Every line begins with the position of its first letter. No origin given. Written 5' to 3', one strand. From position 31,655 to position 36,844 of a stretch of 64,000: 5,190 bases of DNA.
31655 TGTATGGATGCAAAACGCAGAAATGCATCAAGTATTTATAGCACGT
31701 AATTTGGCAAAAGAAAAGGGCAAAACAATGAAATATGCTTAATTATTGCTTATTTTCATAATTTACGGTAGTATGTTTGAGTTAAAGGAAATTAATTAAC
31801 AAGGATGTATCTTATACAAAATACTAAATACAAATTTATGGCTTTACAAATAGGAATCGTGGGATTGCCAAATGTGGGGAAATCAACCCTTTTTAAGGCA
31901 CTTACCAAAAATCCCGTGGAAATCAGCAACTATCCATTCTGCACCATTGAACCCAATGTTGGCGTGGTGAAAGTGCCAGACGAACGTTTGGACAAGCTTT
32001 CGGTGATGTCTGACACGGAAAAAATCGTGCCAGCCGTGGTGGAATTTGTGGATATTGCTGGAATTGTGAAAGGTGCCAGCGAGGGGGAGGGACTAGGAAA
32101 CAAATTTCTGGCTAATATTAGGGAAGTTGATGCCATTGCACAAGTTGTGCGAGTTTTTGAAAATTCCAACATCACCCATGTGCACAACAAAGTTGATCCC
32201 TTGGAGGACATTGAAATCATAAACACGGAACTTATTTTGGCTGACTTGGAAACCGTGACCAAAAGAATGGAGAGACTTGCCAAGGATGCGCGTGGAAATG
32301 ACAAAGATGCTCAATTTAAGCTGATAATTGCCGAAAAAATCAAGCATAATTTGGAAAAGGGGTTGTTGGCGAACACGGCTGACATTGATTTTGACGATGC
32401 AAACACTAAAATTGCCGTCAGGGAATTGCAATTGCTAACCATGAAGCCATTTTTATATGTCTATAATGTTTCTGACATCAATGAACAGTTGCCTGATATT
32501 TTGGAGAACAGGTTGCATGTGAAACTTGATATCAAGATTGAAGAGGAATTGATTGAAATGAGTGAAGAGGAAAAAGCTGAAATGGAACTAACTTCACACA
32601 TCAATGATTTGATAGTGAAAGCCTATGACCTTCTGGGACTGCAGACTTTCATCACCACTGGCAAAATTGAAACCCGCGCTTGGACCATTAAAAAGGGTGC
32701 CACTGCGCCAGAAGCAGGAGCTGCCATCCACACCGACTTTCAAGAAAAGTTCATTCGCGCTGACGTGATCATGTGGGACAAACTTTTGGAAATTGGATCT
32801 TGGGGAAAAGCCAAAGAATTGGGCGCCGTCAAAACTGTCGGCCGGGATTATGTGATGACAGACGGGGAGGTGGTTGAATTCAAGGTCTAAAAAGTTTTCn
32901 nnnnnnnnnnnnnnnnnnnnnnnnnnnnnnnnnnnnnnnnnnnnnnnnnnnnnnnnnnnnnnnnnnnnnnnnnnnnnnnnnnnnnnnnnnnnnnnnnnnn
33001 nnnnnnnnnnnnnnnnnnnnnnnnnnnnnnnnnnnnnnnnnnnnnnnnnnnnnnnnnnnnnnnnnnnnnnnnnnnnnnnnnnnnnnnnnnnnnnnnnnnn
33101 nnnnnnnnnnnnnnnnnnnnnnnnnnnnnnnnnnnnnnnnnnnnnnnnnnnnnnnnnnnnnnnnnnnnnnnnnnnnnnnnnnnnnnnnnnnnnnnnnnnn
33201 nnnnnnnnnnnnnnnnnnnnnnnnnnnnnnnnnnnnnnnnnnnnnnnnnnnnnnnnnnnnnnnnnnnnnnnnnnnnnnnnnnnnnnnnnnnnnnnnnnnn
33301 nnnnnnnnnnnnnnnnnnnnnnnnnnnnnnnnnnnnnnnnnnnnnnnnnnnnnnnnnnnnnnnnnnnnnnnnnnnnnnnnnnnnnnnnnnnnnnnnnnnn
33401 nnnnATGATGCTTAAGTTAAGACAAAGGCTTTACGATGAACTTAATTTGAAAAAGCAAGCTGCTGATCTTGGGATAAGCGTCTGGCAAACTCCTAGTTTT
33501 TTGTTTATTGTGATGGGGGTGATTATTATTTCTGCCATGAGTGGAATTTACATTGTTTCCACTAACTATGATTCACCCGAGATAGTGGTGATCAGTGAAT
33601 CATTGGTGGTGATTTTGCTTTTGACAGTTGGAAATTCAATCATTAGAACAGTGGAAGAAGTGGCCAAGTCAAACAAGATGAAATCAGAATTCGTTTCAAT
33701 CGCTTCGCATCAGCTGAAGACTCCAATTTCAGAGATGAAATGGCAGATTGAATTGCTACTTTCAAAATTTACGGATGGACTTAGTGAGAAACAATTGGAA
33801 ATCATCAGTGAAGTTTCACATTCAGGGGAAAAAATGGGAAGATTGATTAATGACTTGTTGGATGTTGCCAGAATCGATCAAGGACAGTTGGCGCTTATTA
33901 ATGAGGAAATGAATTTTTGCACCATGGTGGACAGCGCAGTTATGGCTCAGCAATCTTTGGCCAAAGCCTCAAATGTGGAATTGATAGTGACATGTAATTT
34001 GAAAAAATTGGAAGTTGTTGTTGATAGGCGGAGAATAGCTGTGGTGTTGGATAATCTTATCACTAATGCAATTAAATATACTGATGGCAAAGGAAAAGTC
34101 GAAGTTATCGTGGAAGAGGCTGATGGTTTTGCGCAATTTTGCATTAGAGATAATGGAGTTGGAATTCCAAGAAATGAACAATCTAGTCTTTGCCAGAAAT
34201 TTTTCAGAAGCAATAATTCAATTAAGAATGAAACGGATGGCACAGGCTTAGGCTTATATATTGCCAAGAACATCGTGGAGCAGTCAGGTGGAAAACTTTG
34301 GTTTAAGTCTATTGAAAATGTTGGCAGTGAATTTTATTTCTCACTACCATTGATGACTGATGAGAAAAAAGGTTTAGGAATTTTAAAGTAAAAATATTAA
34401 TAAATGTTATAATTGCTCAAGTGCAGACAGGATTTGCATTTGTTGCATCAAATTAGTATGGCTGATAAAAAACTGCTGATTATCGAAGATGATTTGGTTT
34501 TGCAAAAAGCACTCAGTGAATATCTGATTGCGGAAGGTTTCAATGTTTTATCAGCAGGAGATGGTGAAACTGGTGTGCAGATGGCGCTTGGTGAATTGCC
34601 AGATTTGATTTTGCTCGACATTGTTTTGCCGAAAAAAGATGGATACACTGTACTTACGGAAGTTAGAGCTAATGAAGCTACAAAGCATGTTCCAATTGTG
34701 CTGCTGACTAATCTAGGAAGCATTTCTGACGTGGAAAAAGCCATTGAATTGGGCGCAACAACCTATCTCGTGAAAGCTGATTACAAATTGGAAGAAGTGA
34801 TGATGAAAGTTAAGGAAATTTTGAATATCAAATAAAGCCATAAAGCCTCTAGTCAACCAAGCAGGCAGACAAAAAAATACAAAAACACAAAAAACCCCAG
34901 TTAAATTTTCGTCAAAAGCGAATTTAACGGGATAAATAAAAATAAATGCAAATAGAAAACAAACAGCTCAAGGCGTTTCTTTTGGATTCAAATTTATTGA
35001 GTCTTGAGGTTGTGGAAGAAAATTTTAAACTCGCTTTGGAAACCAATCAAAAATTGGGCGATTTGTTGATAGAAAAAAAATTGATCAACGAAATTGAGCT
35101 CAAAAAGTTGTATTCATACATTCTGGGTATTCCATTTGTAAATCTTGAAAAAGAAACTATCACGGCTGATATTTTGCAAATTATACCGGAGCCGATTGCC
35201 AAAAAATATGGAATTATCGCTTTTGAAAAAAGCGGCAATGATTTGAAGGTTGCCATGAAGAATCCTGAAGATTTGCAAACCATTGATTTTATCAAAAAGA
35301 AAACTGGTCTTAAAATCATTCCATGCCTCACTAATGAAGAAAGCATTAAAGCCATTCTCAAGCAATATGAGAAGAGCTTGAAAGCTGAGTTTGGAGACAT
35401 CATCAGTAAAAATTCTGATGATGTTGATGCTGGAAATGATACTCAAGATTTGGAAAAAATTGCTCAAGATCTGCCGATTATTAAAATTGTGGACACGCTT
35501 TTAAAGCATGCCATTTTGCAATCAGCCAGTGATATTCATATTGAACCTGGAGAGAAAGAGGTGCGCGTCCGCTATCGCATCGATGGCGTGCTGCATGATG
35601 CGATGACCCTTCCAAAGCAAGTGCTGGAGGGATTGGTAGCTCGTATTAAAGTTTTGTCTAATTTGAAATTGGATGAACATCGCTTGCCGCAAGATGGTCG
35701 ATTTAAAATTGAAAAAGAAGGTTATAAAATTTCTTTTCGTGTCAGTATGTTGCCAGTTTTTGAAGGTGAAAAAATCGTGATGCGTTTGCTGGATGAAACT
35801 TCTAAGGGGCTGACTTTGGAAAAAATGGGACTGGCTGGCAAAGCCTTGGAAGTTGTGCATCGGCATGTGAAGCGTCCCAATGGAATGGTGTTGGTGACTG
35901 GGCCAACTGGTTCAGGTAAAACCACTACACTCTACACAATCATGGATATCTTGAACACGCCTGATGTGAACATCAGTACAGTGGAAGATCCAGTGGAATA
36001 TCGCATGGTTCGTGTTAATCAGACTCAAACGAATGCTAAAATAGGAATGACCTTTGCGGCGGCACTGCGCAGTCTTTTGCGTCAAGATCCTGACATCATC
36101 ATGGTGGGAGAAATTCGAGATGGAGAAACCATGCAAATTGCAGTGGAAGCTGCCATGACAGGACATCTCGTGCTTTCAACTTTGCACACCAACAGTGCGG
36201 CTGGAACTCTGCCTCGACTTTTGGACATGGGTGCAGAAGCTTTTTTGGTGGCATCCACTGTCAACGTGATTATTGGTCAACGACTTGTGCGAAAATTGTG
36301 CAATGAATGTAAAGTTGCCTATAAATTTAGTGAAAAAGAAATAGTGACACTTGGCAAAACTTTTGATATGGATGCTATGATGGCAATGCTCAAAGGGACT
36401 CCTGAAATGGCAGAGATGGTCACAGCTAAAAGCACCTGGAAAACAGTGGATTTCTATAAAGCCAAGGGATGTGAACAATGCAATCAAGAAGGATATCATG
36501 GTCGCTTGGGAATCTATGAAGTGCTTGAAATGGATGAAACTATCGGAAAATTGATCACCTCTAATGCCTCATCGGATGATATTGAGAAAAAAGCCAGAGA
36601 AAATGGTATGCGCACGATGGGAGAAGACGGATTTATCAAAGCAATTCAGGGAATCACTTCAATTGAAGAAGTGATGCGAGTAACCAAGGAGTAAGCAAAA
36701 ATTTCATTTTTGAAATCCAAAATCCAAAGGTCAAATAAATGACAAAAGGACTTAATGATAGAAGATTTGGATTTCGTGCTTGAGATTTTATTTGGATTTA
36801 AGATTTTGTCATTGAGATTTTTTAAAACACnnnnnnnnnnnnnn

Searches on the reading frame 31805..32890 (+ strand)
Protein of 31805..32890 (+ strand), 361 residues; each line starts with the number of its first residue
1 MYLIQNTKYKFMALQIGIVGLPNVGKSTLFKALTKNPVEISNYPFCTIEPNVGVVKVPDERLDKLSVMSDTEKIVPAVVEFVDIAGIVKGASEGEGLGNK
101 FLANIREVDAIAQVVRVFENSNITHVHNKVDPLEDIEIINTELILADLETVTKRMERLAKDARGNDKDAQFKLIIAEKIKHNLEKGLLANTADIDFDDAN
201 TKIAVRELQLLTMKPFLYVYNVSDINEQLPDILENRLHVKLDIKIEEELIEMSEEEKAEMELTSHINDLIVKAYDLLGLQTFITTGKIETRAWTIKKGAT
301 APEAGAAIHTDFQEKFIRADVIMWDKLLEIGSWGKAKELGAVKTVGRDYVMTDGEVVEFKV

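Call 9: search_protein_families(library=pfam, proteins=[window:31805-32890:+], max_evalue=0.01)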
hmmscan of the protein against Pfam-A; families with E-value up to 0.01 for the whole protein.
window:31805-32890:+ (361 aa): 4 families
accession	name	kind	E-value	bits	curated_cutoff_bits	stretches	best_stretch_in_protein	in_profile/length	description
PF06071.19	YchF-GTPase_C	-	1.9e-29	102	27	1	279-361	1-83/84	Protein of unknown function (DUF933)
PF01926.29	MMR_HSR1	-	1.3e-22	80.5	21.9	1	15-131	1-97/113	50S ribosome-binding GTPase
PF02421.24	FeoB_N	-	6.1e-09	36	27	1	15-61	2-48/156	Ferrous iron transport protein B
PF02824.27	TGS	-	0.00018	21.9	22.2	1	295-359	13-58/60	TGS domain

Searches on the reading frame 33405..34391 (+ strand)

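Call 8: search_protein_families(library=pfam, proteins=[window:33405-34391:+], max_evalue=0.01)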
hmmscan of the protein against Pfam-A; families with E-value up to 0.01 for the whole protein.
window:33405-34391:+ (328 aa): 5 families
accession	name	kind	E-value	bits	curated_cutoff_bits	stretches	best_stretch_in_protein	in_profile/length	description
PF02518.31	HATPase_c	-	4.2e-26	92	26.4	1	207-316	2-109/111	Histidine kinase-, DNA gyrase B-, and HSP90-like ATPase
PF00512.31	HisKA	-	9.4e-15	54.9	26.9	1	92-160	1-66/66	His Kinase A (phospho-acceptor) domain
PF13581.12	HATPase_c_2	-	2.6e-06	27.9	27.4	1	206-292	26-110/127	Histidine kinase-like ATPase domain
PF14501.12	HATPase_c_5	-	0.00018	21.8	22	1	212-302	11-90/102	GHKL domain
PF13589.12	HATPase_c_3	-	0.0035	17.8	25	1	213-284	5-77/137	Histidine kinase-, DNA gyrase B-, and HSP90-like ATPase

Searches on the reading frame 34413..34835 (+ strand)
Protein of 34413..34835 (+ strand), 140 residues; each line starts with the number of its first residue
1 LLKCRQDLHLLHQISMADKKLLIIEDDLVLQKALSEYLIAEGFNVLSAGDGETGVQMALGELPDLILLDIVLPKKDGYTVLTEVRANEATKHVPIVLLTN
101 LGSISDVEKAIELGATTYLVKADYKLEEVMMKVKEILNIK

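Call 8: search_protein_families(library=pfam, proteins=[window:34413-34835:+], max_evalue=0.01)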
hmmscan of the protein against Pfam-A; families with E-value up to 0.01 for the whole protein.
window:34413-34835:+ (140 aa): 2 families
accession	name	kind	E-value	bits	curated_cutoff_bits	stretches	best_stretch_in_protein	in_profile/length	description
PF00072.30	Response_reg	-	4.9e-21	75.4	30.2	1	22-122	2-100/111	Response regulator receiver domain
PF05690.20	ThiG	-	0.0024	17.7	23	1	25-121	107-204/247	Thiazole biosynthesis protein ThiG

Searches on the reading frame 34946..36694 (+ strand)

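Call 8: search_protein_families(library=pfam, proteins=[window:34946-36694:+], max_evalue=0.01)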
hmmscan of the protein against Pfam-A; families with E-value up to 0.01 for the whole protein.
window:34946-36694:+ (582 aa): 12 families
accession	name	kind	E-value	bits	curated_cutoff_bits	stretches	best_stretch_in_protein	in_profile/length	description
PF00437.27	T2SSE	-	9.5e-136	452.7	24.9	1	174-578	4-370/370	Type II/IV secretion system protein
PF05157.20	MshEN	-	3.6e-16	59.4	23.1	1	60-145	1-87/90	MshEN domain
PF13555.12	AAA_29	-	0.00018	21.6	27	1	310-337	20-47/61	P-loop containing region of AAA domain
PF25199.1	nSTAND_NTPase5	-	0.00021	21.5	34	1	304-351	32-81/145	Novel STAND NTPase 5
PF13191.12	AAA_16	-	0.00041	21.3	32.6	1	308-379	19-80/167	AAA ATPase domain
PF13401.12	AAA_22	-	0.00086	20.1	27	1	311-347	4-33/130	AAA domain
PF00485.24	PRK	-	0.0027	18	22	1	317-365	4-52/196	Phosphoribulokinase / Uridine kinase family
PF13604.12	AAA_30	-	0.0043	17.2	27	1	302-340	8-46/191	AAA domain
PF00005.33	ABC_tran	-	0.0053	17.8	25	0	312-372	11-67/137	ABC transporter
PF03266.21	NTPase_1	-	0.0056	17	23.9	0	315-343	2-30/168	NTPase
PF20720.3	nSTAND3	-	0.0063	16.7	27.2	0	311-340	16-45/155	Novel STAND NTPase 3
PF13245.12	AAA_19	-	0.0083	16.7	25.1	1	310-340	9-39/134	AAA domain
